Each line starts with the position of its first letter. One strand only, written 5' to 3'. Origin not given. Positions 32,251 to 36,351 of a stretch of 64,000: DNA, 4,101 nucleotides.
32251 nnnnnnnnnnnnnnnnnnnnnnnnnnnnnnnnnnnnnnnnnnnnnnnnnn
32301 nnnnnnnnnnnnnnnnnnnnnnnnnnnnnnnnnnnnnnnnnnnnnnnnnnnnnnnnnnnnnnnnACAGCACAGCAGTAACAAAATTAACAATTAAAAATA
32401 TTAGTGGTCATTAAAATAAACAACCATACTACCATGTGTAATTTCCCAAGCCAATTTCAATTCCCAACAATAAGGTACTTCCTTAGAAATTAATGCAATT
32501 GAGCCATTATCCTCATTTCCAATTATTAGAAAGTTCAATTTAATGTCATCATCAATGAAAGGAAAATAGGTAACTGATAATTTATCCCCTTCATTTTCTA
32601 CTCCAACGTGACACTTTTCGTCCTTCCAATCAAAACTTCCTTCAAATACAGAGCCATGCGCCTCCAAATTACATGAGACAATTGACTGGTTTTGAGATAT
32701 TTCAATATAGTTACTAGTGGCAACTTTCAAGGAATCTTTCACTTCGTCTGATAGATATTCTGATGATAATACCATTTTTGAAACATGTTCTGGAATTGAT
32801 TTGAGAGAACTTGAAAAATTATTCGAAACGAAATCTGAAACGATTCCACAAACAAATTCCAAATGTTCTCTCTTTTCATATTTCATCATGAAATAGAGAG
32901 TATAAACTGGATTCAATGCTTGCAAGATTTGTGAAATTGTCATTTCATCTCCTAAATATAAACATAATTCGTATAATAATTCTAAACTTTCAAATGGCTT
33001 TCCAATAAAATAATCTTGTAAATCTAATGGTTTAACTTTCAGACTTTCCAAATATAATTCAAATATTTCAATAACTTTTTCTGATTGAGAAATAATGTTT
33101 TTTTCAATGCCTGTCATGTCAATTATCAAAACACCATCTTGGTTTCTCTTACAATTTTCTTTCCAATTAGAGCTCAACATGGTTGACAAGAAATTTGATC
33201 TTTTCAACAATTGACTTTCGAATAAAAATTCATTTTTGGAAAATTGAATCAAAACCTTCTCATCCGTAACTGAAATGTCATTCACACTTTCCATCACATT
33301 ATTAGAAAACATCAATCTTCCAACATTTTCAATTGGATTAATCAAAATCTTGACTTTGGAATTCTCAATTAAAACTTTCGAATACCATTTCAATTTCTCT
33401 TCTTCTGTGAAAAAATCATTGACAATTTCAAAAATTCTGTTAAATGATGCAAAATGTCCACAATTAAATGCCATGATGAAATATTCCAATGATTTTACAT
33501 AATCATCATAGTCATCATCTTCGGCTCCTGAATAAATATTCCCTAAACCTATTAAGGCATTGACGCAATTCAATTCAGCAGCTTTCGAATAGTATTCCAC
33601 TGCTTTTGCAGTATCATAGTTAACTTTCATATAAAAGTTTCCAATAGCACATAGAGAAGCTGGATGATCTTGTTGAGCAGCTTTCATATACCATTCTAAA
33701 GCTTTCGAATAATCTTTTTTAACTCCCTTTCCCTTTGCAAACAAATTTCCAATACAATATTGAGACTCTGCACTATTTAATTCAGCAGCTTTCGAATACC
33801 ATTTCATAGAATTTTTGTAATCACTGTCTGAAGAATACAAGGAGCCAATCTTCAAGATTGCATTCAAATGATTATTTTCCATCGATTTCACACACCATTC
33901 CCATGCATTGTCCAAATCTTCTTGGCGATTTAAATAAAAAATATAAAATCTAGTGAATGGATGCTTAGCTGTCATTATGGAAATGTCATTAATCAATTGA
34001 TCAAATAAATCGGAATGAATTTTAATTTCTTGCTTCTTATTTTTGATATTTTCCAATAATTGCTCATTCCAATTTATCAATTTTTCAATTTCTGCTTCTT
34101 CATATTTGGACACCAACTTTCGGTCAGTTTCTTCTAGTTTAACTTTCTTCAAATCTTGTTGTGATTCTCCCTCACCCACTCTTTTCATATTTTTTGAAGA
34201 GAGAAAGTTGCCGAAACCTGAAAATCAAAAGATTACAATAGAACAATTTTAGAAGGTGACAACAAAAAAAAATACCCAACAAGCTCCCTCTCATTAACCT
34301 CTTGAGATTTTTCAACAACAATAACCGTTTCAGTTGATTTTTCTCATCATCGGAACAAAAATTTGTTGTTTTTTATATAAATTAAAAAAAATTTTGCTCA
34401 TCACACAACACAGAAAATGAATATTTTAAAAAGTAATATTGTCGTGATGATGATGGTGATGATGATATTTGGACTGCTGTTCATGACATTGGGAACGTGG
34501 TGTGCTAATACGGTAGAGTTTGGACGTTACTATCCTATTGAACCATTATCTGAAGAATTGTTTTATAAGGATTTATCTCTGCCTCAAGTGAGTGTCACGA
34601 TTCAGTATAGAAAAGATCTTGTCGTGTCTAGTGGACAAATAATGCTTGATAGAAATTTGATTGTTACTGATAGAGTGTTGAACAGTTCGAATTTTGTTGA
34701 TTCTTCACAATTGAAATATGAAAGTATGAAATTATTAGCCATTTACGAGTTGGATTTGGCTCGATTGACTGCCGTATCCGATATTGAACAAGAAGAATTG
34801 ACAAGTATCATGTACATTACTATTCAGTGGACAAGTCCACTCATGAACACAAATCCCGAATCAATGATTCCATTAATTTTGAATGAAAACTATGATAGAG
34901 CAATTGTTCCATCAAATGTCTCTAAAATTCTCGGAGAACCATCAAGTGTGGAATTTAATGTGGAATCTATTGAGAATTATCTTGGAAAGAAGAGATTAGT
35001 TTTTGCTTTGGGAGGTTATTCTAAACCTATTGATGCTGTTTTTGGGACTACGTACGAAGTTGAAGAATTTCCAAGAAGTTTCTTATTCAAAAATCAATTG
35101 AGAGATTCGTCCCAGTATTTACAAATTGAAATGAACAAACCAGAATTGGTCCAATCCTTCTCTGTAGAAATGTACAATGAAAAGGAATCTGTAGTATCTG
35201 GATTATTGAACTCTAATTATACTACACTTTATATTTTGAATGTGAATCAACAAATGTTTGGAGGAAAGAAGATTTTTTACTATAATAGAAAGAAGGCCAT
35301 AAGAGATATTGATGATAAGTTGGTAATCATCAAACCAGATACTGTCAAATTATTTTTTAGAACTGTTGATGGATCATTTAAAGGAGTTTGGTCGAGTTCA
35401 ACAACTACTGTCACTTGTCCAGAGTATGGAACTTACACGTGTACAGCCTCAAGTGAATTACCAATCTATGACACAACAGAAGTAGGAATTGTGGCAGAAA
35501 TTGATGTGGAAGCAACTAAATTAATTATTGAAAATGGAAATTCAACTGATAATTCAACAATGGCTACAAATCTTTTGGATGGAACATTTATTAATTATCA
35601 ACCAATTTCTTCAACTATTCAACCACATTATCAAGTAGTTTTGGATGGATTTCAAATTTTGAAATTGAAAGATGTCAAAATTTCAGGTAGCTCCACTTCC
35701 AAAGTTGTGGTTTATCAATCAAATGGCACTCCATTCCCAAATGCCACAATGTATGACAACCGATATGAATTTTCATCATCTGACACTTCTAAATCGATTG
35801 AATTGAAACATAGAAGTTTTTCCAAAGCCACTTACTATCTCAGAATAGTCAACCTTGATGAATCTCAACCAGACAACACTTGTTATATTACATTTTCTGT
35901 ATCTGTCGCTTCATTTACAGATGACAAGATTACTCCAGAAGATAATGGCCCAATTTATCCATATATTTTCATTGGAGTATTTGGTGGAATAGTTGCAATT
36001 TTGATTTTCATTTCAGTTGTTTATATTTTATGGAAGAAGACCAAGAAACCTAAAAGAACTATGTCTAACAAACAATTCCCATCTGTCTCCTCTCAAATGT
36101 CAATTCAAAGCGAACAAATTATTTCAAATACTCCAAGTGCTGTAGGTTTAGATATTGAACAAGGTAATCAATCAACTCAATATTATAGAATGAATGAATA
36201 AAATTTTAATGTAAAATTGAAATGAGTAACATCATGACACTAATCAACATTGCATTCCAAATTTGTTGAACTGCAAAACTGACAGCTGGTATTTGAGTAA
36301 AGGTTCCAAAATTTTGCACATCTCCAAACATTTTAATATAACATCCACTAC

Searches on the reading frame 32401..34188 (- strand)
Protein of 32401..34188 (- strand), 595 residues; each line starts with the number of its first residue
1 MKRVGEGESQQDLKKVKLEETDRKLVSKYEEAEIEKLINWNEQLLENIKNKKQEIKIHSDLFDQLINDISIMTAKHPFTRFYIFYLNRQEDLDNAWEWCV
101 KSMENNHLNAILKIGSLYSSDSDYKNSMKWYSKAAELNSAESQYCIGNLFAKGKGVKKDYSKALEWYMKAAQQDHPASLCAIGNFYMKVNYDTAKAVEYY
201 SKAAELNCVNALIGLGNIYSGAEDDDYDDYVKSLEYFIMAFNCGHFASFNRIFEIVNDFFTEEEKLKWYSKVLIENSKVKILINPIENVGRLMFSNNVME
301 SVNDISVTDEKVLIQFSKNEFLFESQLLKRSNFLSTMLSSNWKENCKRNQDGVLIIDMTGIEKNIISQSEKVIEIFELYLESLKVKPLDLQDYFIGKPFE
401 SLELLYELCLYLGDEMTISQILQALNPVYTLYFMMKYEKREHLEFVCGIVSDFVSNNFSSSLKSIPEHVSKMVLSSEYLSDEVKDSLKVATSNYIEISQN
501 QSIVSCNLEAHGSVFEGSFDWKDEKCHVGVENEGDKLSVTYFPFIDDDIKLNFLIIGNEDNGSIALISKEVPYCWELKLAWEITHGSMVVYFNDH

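Call 11: search_protein_families(library=pfam, proteins=[window:32401-34188:-], max_evalue=0.001)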
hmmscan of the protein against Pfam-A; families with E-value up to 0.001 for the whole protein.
window:32401-34188:- (595 aa): 4 families
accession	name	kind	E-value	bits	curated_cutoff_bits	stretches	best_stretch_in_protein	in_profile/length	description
PF08238.18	Sel1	-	3.4e-15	56.3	30.7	1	140-175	1-36/36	Sel1 repeat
PF00515.34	TPR_1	-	0.00017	21.7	27.8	0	114-138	7-31/34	Tetratricopeptide repeat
PF07719.23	TPR_2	-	0.00025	21.3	27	0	192-207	16-31/34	Tetratricopeptide repeat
PF13181.12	TPR_8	-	0.00026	21.4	25.7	0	110-139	3-32/34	Tetratricopeptide repeat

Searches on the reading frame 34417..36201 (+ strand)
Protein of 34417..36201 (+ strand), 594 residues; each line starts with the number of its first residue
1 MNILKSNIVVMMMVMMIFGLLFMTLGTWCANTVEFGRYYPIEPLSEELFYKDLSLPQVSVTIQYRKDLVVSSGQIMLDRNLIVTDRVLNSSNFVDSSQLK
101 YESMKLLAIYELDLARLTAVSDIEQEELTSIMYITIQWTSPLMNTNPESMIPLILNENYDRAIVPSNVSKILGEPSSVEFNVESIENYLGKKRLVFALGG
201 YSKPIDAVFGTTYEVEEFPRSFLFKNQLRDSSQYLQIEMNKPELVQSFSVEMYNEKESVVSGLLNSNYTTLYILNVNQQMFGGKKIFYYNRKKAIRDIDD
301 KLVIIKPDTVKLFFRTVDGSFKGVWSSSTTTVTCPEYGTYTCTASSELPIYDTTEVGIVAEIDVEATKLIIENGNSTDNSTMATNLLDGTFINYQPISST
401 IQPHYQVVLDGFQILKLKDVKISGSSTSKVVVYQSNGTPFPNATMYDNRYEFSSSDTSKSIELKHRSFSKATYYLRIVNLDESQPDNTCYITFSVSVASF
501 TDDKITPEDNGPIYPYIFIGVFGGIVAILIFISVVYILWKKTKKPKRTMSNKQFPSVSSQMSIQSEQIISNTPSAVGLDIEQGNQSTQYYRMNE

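Call 11: search_protein_families(library=pfam, proteins=[window:34417-36201:+], max_evalue=0.001)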
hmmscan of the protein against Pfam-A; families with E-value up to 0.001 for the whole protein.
window:34417-36201:+ (594 aa): 0 families

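Call 13: list_cluster_members(proteins=[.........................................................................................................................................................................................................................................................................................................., window:34417-36198:+, window:32404-34188:-, window:30277-32361:+, window:46472-47980:-, window:39406-40275:-, window:37982-38530:-])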
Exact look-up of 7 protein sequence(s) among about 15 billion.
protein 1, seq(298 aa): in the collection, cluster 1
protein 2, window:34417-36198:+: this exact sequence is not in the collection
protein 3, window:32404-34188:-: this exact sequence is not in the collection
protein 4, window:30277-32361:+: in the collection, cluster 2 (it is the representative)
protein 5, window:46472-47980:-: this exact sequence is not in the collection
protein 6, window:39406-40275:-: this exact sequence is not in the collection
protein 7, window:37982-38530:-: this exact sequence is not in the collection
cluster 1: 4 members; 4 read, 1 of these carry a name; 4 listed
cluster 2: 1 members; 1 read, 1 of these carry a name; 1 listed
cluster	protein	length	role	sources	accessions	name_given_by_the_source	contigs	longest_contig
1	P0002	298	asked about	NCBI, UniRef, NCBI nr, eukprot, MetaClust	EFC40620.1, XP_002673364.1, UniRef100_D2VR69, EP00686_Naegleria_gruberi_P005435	Hypothetical protein NAEGRDRAFT_80943 [Naegleria gruberi] | Uncharacterized protein n=1 Tax=Naegleria gruberi TaxID=5762 RepID=D2VR69_NAEGR | uncharacterized protein NAEGRDRAFT_80943 [Naegleria gruberi]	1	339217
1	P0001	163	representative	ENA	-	-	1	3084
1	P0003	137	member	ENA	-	-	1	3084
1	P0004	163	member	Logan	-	-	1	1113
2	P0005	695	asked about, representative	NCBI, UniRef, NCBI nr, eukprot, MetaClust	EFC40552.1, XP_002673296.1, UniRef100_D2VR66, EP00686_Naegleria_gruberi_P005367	predicted protein [Naegleria gruberi] | Predicted protein n=1 Tax=Naegleria gruberi TaxID=5762 RepID=D2VR66_NAEGR | uncharacterized protein NAEGRDRAFT_71477 [Naegleria gruberi]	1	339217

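Call 26: search_solved_structures(query=A1, max_evalue=0.001, show_alignments=2)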
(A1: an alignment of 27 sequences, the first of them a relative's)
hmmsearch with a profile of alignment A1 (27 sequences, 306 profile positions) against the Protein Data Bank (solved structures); distinct sequences matched with E-value up to 0.001: 77 (the best 60 are shown).
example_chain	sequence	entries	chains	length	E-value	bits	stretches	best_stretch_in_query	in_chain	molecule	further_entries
5tuj_C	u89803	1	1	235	9.1e-23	84.1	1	133-253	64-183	Ancestral protein CDT-Anc1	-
5t0w_A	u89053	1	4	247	1e-22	83.9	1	133-253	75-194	AncCDT-1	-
5eyf_A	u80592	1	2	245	2e-16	63.3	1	137-252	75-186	Glutamate ABC superfamily ATP binding cassette transporter, binding protein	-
5jos_A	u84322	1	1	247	5.4e-16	61.9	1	129-253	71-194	Cyclohexadienyl dehydratase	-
4zv1_A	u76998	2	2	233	5e-15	58.7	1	132-267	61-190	AncQR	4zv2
6h30_A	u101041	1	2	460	1.2e-14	57.5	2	133-252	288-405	Glutamine ABC transporter permease and substrate binding protein protein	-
4i62_A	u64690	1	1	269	9.4e-14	54.5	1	129-253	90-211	Amino acid ABC transporter, periplasmic amino acid-binding protein, putative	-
6wup_A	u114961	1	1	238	1.5e-12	50.5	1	129-256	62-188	Ancestral cyclohexadienyl dehydratase, AncCDT-5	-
9e2b_A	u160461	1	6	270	7.6e-12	48.2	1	135-242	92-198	ABC-type transporter, periplasmic subunit family 3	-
4h5f_A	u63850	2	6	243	9.2e-11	44.7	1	129-253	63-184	Amino acid ABC superfamily ATP binding cassette transporter, binding protein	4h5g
3kzg_A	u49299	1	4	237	1.3e-10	44.2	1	127-253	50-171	Arginine 3rd transport system periplasmic binding protein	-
8cq4_A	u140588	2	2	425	1.6e-10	43.8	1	129-255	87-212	Bifunctional cyclohexadienyl dehydratase/chorismate mutase from Janthinobacterium sp. HH01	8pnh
8cq6_A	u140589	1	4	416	1.7e-10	43.8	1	132-255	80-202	chorismate mutase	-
1xt8_A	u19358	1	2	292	2.3e-10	43.4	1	138-268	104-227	putative amino-acid transporter periplasmic solute-binding protein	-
4f3p_A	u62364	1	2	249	3.6e-10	42.7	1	131-252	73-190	Glutamine-binding periplasmic protein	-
1ggg_A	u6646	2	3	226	1.3e-09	40.9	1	137-255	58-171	GLUTAMINE BINDING PROTEIN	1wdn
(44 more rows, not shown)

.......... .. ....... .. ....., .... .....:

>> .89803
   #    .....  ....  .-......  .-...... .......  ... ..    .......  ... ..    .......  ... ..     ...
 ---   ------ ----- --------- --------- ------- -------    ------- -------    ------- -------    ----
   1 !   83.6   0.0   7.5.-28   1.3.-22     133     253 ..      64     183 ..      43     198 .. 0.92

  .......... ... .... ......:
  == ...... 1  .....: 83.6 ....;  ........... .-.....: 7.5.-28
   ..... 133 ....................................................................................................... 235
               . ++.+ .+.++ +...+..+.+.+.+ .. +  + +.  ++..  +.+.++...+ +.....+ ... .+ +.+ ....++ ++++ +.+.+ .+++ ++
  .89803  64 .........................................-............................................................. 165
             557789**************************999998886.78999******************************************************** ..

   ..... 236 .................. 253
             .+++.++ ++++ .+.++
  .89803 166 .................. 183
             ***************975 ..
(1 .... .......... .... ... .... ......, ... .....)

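Call 27: find_homologous_proteins(query=A1, max_evalue=0.00001)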
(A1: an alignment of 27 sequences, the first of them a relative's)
Query A1 (27 sequences) (298 aa, profile of the alignment): 2 proteins with E <= 0.00001 among 7868 candidates.
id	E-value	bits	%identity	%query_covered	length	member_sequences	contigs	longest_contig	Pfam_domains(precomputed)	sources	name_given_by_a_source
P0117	2.6e-57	212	22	68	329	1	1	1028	-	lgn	-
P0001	1.4e-46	177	98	54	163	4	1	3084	-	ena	-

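Call 33: predict_structure(alignment_id=A1)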
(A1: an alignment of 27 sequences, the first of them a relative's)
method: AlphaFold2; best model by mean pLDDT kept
length: 298 residues; sequences in the alignment: 27
mean_pLDDT: 90.3   pTM: 0.82
mean pLDDT of the five models: 90.3, 90.2, 89.8, 89.4, 89.2
residues with pLDDT >= 90: 215; 70-90: 60; 50-70: 23; < 50: 0
segments of 3 or more residues with pLDDT < 50: none
pLDDT, mean of each block of 10 residues (from residue 1): 67 59 92 97 93 87 96 97 89 97 98 96 92 96 93 95 95 84 96 94 96 94 96 95 94 94 94 68 79 86
secondary structure, 60 per line:
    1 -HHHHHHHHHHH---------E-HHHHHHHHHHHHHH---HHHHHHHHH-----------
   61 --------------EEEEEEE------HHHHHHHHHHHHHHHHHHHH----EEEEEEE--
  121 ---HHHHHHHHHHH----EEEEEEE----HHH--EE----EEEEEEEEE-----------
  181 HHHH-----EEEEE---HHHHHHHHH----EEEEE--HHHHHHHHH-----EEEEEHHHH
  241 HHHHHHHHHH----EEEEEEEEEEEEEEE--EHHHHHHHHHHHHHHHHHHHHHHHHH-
elements in order: H2-12 H24-37 H41-49 E75-81 H88-107 E112-118 H124-134 E139-145 E161-169 H181-184 E190-194 H198-206 E211-215 H218-226 E232-236 H237-250 E255-269 H273-297

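Call 36: fold_search(model_id=the predicted structure, library=pdb)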
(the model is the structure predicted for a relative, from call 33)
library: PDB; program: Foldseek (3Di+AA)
matches with E <= 10: 1817; with E <= 0.001: 1261
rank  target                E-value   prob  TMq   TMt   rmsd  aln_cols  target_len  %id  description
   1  9e2b_A                2.7e-13  1.00  0.54  0.63   3.2       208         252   14  Structure of a solute binding protein from Desulfonauticus sp. bound to L-tryptophan (released 2024-11-06)
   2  9e2b_C                3.3e-13  1.00  0.54  0.62   3.0       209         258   14  Structure of a solute binding protein from Desulfonauticus sp. bound to L-tryptophan (released 2024-11-06)
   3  9e2b_E                4.5e-13  1.00  0.55  0.65   2.8       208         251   13  Structure of a solute binding protein from Desulfonauticus sp. bound to L-tryptophan (released 2024-11-06)
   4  8eyz_A                4.5e-13  1.00  0.53  0.68   4.4       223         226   20  Engineered glutamine binding protein bound to GLN and a cobaloxime ligand (released 2022-11-23)
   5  8eyz_K                5.2e-13  1.00  0.52  0.68   4.4       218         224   20  Engineered glutamine binding protein bound to GLN and a cobaloxime ligand (released 2022-11-23)
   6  9e2b_D                5.9e-13  1.00  0.54  0.63   3.0       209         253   14  Structure of a solute binding protein from Desulfonauticus sp. bound to L-tryptophan (released 2024-11-06)
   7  8hnj_A                6.2e-13  1.00  0.52  0.69   4.4       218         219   19  Domain-stabilized glutamine-binding protein (released 2023-07-19)
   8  9p4d_C                6.2e-13  1.00  0.50  0.65   4.9       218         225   19  Crystal Structure of Engineered glutamine binding protein and a Gd-DOTA ligand - Gln bound (released 2026-01-14)
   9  9e2b_F                7.6e-13  1.00  0.55  0.64   2.7       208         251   14  Structure of a solute binding protein from Desulfonauticus sp. bound to L-tryptophan (released 2024-11-06)
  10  8eyz_C                7.6e-13  1.00  0.51  0.67   4.9       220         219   20  Engineered glutamine binding protein bound to GLN and a cobaloxime ligand (released 2022-11-23)
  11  8eyz_E                8.6e-13  1.00  0.53  0.69   8.0       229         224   20  Engineered glutamine binding protein bound to GLN and a cobaloxime ligand (released 2022-11-23)
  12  5t0w_D                1.0e-12  1.00  0.54  0.70   3.1       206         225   16  Crystal structure of the ancestral amino acid-binding protein AncCDT-1, a precursor of cyclohexadienyl dehydratase (released 2017-09-06)
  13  8eyz_H                1.2e-12  1.00  0.52  0.69   4.3       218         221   20  Engineered glutamine binding protein bound to GLN and a cobaloxime ligand (released 2022-11-23)
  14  8eyz_G                1.3e-12  1.00  0.53  0.70   3.4       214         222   19  Engineered glutamine binding protein bound to GLN and a cobaloxime ligand (released 2022-11-23)
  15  1wdn                  1.7e-12  1.00  0.52  0.68   2.8       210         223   20  GLUTAMINE-BINDING PROTEIN (released 1998-05-06)
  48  1ggg_A                4.5e-11  1.00  0.37  0.46   5.9       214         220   21  GLUTAMINE BINDING PROTEIN OPEN LIGAND-FREE STRUCTURE (released 1996-11-08)
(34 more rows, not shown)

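Call 54: search_protein_families(library=pfam, alignment_id=A1, max_evalue=0.01)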
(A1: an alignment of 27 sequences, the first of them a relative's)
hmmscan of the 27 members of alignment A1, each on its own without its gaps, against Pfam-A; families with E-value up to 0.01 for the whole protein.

A. member 1, P0002 (298 aa): 1 family
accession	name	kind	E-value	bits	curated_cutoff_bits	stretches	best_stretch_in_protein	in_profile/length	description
PF00497.25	SBP_bac_3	-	1.1e-05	25.7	26.4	1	123-171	45-93/132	Bacterial extracellular solute-binding proteins, family 3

B. families by the number of members that match (of 27 scanned): 6 families
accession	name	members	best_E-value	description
PF00497.25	SBP_bac_3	14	4.7e-13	Bacterial extracellular solute-binding proteins, family 3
PF10613.14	Lig_chan-Glu_bd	1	0.00012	Ligated ion channel L-glutamate- and glycine-binding site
PF16575.11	CLP1_P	1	0.0017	mRNA cleavage and polyadenylation factor CLP1 P-loop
PF13531.11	SBP_bac_11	1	0.0028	Bacterial extracellular solute-binding protein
PF20498.3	DUF6728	1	0.0082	Family of unknown function (DUF6728)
PF06195.18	DUF996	1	0.0093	Protein of unknown function (DUF996)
